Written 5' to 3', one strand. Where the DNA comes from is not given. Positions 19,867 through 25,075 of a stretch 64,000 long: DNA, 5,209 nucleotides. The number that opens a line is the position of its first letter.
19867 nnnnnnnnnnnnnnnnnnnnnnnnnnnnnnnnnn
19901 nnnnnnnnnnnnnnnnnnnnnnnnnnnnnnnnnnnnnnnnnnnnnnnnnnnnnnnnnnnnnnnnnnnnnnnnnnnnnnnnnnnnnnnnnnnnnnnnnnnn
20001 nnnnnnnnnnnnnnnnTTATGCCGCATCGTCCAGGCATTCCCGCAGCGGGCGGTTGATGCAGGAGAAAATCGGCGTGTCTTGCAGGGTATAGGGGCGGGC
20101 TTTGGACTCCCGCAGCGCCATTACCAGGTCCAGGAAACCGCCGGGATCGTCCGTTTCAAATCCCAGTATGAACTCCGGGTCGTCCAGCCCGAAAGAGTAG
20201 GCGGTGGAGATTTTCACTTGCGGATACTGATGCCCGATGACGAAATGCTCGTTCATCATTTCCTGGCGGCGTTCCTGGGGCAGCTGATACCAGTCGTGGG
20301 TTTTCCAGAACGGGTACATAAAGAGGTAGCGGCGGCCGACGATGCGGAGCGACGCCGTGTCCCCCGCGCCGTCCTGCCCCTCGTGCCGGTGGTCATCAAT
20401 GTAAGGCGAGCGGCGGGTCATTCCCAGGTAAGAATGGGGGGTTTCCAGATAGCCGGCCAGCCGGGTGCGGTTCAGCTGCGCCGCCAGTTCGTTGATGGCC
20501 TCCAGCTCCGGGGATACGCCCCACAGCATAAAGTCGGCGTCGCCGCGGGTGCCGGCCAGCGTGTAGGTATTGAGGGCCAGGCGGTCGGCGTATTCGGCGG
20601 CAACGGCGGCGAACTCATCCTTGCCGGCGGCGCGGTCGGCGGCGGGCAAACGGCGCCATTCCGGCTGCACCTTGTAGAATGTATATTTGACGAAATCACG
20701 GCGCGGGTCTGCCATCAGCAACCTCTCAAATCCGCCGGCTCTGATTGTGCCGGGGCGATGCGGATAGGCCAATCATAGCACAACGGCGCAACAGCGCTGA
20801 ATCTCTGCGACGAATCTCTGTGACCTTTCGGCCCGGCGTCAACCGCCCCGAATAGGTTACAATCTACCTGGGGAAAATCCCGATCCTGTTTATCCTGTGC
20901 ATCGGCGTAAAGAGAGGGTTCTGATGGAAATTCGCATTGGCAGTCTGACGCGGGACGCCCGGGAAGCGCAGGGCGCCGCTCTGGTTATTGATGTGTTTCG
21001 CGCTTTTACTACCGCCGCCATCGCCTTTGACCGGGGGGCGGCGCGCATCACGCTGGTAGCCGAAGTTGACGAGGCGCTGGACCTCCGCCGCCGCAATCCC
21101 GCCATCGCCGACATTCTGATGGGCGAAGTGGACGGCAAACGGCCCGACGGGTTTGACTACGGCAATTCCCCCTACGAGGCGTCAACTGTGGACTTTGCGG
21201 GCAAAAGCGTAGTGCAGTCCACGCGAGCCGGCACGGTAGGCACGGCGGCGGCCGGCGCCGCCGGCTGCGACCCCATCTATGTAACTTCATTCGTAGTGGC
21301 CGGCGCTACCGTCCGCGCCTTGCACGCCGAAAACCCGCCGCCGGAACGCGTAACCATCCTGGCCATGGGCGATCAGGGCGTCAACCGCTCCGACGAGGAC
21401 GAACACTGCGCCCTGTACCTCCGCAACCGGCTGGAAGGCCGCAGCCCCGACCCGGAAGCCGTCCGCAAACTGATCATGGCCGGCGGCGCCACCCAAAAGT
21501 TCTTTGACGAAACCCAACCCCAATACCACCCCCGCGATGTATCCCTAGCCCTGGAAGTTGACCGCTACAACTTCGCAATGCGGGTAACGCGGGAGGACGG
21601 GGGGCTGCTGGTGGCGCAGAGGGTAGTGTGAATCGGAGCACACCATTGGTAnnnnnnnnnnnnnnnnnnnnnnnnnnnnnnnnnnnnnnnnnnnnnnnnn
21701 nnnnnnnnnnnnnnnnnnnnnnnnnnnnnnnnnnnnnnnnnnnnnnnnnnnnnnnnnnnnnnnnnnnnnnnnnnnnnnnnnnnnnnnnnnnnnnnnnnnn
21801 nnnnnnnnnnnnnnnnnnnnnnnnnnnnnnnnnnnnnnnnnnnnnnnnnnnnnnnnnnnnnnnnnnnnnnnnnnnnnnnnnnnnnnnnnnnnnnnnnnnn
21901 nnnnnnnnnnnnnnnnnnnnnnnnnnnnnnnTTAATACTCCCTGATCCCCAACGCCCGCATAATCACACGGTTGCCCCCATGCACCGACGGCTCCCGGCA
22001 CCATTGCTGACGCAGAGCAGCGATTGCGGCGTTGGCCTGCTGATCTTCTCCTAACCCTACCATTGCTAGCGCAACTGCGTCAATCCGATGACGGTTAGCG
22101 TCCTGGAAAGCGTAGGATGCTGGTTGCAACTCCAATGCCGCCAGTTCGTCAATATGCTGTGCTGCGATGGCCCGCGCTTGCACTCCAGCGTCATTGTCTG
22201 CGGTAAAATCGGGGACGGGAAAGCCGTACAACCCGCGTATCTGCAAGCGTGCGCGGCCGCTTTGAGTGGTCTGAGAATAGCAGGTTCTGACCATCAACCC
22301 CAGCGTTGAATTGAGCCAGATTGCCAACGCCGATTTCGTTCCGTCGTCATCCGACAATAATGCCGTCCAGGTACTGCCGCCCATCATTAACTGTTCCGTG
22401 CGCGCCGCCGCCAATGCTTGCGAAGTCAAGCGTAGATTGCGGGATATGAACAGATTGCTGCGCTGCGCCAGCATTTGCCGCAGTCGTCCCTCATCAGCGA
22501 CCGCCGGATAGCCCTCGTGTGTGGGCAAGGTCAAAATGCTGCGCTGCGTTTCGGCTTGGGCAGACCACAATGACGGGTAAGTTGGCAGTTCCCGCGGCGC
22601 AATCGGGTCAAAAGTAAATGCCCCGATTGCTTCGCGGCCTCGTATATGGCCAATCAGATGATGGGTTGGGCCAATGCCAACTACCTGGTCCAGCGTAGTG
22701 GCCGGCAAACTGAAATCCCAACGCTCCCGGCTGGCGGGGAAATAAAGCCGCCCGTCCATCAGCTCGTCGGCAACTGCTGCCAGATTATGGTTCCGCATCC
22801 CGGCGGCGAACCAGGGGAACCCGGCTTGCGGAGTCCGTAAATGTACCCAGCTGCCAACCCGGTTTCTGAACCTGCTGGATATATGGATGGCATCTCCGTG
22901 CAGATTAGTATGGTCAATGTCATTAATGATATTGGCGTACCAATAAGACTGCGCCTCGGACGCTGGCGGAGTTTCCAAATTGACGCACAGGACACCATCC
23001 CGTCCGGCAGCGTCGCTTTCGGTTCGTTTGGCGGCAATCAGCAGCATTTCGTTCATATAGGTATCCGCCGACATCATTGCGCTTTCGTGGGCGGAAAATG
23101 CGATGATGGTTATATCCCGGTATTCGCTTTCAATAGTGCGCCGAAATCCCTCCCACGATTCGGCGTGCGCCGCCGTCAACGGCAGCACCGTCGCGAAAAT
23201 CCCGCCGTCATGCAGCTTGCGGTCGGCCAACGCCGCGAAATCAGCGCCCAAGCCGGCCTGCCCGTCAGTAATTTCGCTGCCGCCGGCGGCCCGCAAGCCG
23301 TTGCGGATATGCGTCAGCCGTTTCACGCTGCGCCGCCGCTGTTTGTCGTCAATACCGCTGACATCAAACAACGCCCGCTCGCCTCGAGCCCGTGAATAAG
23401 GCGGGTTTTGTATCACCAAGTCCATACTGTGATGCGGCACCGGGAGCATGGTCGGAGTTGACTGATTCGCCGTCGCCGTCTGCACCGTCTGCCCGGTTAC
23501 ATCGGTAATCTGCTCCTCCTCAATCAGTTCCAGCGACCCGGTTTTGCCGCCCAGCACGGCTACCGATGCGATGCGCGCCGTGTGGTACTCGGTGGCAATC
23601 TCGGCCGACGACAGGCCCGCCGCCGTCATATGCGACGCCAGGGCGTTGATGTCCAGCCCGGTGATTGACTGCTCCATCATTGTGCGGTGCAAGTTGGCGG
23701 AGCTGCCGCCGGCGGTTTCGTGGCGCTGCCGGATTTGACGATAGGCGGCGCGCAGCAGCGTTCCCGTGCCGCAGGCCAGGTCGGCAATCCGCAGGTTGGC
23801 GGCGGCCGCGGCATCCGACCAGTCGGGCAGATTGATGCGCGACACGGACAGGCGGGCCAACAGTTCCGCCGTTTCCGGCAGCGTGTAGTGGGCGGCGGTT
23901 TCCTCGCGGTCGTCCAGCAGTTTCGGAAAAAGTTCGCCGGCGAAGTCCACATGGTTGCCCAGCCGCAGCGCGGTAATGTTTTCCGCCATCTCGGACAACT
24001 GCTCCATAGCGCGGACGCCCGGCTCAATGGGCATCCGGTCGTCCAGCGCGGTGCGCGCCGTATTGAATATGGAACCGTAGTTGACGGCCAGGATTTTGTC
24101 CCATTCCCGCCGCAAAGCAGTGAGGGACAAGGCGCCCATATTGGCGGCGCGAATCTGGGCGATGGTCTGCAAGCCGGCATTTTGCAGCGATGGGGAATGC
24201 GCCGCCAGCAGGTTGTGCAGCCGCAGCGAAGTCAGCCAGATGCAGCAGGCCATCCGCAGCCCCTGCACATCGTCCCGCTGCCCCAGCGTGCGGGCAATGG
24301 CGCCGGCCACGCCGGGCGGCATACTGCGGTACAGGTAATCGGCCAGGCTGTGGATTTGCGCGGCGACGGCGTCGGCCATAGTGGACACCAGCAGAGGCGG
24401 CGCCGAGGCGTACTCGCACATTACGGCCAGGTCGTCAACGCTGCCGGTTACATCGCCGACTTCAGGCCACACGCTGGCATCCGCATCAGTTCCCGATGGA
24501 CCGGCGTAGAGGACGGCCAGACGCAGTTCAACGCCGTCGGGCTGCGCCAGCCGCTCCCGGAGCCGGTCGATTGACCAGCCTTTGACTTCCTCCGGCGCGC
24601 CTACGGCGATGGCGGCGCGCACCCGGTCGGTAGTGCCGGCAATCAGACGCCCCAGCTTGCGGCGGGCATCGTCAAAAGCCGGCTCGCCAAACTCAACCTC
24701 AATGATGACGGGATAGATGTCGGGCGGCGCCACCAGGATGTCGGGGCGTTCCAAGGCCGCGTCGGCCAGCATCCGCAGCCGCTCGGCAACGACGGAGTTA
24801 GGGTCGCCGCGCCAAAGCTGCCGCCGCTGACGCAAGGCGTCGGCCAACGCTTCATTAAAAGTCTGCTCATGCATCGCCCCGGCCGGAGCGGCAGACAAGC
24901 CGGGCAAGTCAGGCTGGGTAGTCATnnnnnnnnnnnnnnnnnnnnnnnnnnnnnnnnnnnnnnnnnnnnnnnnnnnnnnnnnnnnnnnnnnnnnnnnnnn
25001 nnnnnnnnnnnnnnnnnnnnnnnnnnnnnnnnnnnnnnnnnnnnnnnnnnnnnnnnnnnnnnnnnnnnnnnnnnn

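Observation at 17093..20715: Four tandem Uma2 (DUF820) endonuclease paralogs with cassette-like mosaicism, packed directly behind hemQ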

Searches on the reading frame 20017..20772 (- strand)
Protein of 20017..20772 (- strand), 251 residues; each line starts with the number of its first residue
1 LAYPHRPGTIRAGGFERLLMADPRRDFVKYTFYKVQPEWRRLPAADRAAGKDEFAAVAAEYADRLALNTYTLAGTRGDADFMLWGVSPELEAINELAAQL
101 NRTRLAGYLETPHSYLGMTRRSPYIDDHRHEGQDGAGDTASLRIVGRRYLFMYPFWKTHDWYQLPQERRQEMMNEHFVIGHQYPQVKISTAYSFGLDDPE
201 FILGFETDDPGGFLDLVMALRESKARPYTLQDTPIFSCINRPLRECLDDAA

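Call 3: search_protein_families(library=pfam, proteins=[window:20017-20772:-], max_evalue=0.01)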
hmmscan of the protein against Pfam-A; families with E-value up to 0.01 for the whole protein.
window:20017-20772:- (251 aa): 1 family
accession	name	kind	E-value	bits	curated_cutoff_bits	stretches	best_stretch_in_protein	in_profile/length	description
PF06778.18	Chlor_dismutase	-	2.6e-54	184.2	25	1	47-239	1-187/189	Chlorite dismutase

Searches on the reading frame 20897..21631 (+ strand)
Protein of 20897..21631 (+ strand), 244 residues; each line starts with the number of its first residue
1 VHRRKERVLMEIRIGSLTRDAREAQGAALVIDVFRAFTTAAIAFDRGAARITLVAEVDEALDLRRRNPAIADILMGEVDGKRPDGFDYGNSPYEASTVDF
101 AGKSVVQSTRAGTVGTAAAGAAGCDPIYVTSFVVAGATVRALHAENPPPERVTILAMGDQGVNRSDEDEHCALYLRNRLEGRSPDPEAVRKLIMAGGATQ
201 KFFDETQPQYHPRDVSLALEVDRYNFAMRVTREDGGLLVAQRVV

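Call 3: search_protein_families(library=pfam, proteins=[window:20897-21631:+], max_evalue=0.01)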
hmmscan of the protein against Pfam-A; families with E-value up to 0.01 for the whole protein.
window:20897-21631:+ (244 aa): 1 family
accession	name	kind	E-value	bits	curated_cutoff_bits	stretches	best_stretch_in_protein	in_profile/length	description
PF04029.19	2-ph_phosp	-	1.1e-34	120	26.4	1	23-181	11-163/226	2-phosphosulpholactate phosphatase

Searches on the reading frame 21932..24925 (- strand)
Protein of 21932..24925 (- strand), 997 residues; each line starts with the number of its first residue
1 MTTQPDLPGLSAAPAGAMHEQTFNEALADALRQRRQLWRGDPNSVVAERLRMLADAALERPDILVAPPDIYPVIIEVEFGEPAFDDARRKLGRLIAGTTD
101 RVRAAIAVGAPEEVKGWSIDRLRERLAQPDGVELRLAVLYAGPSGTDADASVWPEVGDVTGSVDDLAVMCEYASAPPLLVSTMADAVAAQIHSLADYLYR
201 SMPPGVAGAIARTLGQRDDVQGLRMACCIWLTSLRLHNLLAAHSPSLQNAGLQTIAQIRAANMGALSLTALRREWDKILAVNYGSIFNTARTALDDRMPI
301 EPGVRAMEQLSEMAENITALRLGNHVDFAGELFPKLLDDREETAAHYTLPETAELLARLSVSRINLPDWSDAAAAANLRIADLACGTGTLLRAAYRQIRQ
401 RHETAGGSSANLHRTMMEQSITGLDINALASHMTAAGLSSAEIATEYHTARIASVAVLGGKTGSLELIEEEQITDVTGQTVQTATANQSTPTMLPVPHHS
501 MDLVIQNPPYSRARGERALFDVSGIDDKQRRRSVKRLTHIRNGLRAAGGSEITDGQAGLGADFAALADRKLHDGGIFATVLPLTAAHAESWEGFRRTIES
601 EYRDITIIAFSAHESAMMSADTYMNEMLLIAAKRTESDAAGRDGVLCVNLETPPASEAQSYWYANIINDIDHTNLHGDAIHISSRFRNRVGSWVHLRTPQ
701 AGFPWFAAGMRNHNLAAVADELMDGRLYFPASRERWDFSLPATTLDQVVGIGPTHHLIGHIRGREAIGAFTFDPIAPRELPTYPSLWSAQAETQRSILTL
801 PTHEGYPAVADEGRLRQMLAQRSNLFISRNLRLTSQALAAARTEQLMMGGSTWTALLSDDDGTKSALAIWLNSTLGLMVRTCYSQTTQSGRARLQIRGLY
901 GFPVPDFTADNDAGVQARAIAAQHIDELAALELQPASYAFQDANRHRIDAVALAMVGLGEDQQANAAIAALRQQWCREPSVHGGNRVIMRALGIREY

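Call 3: search_protein_families(library=pfam, proteins=[window:21932-24925:-], max_evalue=0.01)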
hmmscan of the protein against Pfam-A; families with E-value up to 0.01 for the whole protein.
window:21932-24925:- (997 aa): 2 families
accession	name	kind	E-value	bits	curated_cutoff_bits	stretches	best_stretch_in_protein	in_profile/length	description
PF20473.4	MmeI_Mtase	-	0.00037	20.2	27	1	376-513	19-148/259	MmeI, DNA-methyltransferase domain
PF23525.1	Methyltransf_36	-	0.00096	18.9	27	1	379-453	43-111/268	AprA MT2-like domain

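Call 33: search_protein_families(library=padloc, proteins=[window:21932-24925:-], max_evalue=0.001)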
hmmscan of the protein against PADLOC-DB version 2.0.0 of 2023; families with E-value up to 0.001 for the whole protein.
window:21932-24925:- (997 aa): 9 families
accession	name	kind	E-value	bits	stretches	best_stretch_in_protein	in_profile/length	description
PDLC04134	mad2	-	1.8e-07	28.4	1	324-637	249-449/492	mads_2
PDLC03338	MTase_II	-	5.1e-06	23.5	1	330-455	114-230/604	Type II methyltransferase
PDLC03021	MTase_I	-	4.5e-05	20.4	1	378-435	186-242/491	Type I methyltransferase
PDLC03600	REase_MTase_IIG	-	0.00015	17.8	1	376-435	300-359/1205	Type IIG restriction enzyme-methyltransferase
PDLC03630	REase_MTase_IIG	-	0.00022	17.1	0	355-431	383-459/1100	Type IIG restriction enzyme-methyltransferase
PDLC02521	PglX|PglXI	-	0.00049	16.1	1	373-435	304-366/1174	PglX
PDLC03226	MTase_II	-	0.0009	16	0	339-396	12-63/579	Type II methyltransferase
PDLC03610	REase_MTase_IIG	-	0.00095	15.3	0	372-522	348-495/1096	Type IIG restriction enzyme-methyltransferase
PDLC02525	PglX|PglXI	-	0.00099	15.9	0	374-437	281-344/607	PglX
